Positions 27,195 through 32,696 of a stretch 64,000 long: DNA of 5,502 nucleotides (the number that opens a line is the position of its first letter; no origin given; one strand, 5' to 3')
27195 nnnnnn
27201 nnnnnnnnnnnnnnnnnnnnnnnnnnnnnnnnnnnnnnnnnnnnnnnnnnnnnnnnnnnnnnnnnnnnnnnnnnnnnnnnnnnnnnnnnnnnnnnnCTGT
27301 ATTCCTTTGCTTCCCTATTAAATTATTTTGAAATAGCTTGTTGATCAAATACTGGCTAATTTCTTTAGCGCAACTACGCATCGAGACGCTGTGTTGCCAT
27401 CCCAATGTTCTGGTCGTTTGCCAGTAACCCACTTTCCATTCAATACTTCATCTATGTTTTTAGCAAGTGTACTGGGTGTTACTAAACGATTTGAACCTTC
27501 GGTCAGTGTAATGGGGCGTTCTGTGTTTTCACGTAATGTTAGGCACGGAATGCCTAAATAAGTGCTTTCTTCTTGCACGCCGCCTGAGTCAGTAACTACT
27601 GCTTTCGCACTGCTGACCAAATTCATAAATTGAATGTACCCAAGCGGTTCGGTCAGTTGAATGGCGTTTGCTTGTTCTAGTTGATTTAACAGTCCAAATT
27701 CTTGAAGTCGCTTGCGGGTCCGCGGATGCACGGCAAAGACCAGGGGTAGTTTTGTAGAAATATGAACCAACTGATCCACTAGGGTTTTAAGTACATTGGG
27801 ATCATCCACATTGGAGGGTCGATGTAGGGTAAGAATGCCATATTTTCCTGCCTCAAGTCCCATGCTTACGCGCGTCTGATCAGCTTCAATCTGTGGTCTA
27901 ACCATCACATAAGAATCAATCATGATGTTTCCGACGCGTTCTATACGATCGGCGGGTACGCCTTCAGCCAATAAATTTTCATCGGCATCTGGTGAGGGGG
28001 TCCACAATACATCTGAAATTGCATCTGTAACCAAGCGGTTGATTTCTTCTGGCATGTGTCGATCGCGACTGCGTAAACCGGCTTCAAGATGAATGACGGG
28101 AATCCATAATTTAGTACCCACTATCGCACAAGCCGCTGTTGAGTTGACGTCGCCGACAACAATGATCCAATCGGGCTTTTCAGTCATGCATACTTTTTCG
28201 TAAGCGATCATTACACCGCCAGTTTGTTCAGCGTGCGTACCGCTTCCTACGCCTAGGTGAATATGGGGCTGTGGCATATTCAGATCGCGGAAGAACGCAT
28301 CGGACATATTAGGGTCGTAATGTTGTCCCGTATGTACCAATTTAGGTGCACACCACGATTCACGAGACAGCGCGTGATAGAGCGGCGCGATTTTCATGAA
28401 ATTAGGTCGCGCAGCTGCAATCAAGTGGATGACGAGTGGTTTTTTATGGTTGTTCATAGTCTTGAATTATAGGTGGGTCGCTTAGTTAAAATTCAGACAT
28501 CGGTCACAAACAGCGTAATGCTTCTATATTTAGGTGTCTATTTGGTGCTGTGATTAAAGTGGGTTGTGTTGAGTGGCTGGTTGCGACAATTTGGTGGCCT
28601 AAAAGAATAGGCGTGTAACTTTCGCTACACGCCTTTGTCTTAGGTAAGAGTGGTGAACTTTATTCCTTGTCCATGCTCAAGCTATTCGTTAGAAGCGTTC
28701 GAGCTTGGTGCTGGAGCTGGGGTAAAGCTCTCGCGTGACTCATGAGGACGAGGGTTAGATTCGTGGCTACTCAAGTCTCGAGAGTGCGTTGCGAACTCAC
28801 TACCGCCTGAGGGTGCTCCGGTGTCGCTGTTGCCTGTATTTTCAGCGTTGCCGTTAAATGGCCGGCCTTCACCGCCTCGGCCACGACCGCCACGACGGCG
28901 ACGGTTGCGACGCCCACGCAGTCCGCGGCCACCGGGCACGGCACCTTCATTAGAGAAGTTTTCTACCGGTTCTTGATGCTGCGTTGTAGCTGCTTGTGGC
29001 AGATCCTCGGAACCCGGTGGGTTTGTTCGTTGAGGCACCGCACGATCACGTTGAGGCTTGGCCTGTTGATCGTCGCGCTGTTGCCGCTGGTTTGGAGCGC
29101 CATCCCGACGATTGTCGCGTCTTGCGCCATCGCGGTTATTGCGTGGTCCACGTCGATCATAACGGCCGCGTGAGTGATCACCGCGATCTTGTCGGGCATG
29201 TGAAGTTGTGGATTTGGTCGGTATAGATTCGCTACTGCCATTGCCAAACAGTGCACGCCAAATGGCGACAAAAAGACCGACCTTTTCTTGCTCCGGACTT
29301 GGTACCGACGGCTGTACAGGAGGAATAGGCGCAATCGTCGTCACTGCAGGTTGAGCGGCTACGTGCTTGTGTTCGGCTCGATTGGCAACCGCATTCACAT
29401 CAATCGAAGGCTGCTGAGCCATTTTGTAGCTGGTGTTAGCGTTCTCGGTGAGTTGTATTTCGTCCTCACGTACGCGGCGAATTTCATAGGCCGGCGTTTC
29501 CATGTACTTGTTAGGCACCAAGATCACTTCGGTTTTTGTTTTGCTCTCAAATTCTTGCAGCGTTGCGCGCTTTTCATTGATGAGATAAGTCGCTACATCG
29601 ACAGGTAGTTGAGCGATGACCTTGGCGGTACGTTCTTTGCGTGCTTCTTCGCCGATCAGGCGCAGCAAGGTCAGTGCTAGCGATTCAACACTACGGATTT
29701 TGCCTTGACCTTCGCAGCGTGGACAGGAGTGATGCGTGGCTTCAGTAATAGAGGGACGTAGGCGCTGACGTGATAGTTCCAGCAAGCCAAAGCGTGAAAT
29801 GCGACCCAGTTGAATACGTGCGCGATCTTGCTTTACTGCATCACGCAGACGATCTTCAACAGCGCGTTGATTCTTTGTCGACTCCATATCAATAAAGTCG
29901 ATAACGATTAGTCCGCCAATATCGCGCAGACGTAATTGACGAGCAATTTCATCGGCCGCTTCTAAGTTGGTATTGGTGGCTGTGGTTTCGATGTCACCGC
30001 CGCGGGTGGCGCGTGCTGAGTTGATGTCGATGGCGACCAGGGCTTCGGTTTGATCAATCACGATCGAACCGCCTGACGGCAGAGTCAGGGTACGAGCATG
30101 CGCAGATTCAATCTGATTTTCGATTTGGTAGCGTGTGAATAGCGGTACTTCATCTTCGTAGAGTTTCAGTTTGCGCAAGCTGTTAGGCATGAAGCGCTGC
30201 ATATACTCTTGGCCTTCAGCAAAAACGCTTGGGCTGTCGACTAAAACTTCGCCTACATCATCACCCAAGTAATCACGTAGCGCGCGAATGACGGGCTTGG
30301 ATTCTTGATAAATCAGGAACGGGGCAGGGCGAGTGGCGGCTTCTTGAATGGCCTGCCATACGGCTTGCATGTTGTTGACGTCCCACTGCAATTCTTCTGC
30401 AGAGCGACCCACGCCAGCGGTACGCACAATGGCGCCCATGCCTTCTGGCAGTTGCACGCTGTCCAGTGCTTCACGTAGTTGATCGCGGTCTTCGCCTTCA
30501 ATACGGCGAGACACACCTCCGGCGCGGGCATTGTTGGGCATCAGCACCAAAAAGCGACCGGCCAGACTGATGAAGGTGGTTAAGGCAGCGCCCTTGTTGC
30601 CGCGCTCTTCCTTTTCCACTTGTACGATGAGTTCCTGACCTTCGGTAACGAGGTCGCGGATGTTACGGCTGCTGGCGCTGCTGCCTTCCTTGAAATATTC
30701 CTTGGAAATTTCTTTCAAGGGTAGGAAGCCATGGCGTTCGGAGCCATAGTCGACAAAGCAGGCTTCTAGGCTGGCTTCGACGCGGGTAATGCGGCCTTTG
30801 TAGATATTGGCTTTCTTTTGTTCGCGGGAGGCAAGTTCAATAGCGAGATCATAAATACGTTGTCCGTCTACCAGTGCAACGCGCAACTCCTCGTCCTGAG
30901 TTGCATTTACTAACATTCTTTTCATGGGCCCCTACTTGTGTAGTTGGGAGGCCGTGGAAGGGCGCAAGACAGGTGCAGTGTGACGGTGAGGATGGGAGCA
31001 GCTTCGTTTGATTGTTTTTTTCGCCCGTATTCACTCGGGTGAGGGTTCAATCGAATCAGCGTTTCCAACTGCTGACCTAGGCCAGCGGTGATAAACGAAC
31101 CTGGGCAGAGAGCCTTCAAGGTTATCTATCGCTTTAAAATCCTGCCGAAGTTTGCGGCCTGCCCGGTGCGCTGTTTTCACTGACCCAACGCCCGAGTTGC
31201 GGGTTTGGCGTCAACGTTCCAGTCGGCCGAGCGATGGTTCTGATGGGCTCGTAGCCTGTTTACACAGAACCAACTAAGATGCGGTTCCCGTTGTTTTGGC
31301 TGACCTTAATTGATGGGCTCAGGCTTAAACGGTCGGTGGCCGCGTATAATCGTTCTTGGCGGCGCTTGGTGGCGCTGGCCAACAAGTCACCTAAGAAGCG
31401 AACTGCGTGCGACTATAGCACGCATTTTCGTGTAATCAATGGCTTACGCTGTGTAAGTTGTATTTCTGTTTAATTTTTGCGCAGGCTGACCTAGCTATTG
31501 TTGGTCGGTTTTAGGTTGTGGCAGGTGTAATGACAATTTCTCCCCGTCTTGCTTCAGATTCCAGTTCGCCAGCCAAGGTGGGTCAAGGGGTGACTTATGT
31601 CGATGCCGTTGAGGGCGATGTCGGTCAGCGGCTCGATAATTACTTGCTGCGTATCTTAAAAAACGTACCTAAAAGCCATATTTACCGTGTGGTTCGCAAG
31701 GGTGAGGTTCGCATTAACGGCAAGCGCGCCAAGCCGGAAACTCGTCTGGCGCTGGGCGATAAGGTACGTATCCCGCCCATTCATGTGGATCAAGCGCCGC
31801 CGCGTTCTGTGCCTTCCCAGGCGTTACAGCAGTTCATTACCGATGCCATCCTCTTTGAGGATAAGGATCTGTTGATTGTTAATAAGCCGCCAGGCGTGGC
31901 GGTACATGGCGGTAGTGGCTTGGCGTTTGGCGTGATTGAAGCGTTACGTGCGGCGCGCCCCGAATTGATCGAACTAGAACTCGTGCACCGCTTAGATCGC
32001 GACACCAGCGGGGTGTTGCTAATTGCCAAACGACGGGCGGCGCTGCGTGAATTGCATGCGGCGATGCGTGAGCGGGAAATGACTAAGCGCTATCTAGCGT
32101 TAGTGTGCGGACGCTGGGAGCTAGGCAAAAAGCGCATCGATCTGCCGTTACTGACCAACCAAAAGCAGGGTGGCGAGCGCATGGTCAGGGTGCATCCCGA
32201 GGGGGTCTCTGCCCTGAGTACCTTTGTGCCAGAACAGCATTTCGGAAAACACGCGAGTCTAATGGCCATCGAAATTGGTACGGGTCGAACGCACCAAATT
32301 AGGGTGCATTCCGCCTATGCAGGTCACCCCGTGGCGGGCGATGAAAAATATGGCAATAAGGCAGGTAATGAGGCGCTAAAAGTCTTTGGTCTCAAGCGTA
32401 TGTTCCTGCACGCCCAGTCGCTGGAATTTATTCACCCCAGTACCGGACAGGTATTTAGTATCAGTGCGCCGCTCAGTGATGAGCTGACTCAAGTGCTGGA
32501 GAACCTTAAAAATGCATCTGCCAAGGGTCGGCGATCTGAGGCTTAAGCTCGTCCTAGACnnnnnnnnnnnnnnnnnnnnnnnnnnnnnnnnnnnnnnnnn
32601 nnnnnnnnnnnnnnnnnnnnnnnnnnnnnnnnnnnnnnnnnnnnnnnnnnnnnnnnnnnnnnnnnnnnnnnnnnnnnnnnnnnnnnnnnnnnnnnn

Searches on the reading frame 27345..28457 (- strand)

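Call 7: search_protein_families(library=ncbifam, proteins=[window:27345-28457:-], max_evalue=1e-8)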
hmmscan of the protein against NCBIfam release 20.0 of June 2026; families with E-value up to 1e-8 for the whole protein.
window:27345-28457:- (370 aa): 2 families
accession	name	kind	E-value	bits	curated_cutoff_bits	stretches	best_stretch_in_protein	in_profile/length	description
TIGR00236.1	wecB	equivalog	3.5e-85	286.3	210.15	1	10-341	3-335/366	non-hydrolyzing UDP-N-acetylglucosamine 2-epimerase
TIGR03568.1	NeuC_NnaA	equivalog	8.1e-18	64.4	235.9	1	10-306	3-304/365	UDP-N-acetylglucosamine 2-epimerase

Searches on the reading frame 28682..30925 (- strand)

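Call 7: search_protein_families(library=ncbifam, proteins=[window:28682-30925:-], max_evalue=1e-8)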
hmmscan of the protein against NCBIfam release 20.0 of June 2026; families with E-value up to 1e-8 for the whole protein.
window:28682-30925:- (747 aa): 5 families
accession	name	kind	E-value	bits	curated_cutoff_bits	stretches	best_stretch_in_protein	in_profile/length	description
NF008074.0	PRK10811.1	equivalog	1.5e-255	850.7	908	1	1-678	1-685/1068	ribonuclease E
TIGR00757.1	RNaseEG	subfamily_domain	8.7e-159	528.9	325.95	1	13-422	1-415/415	Rne/Rng family ribonuclease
NF008689.0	PRK11712.1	equivalog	5e-103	345.2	594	1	3-464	4-468/489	ribonuclease G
NF052588.1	RnaseEMycob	equivalog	1.5e-80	271.2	1400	1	38-410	363-746/945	ribonuclease E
NF052586.1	RnaseECyano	equivalog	6.6e-79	266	900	1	24-494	22-494/619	ribonuclease E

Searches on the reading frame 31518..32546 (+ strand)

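Call 7: search_protein_families(library=ncbifam, proteins=[window:31518-32546:+], max_evalue=1e-8)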
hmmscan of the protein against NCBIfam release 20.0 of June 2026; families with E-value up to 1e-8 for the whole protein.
window:31518-32546:+ (342 aa): 6 families
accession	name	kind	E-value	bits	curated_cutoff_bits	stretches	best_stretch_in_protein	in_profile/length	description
NF008249.0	PRK11025.1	equivalog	2.9e-112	374.6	378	1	25-333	8-316/317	23S rRNA pseudouridine(955/2504/2580) synthase RluC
TIGR00005.1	rluA_subfam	subfamily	1.9e-81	273.7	192.7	1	35-331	4-298/298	RluA family pseudouridine synthase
NF008385.0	PRK11180.1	equivalog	9.4e-46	156.6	351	1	32-334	13-316/325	23S rRNA pseudouridine(1911/1915/1917) synthase RluD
NF008321.0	PRK11112.1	equivalog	4.2e-33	114.7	328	1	111-331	4-235/257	tRNA pseudouridine(65) synthase TruC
NF007543.0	PRK10158.1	equivalog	8.9e-27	94.2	286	1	110-318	15-216/219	bifunctional tRNA pseudouridine(32) synthase/23S rRNA pseudouridine(746) synthase RluA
TIGR01621.1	RluA-like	hypoth_equivalog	1.8e-21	76.4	222.3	1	111-321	4-198/217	TIGR01621 family pseudouridine synthase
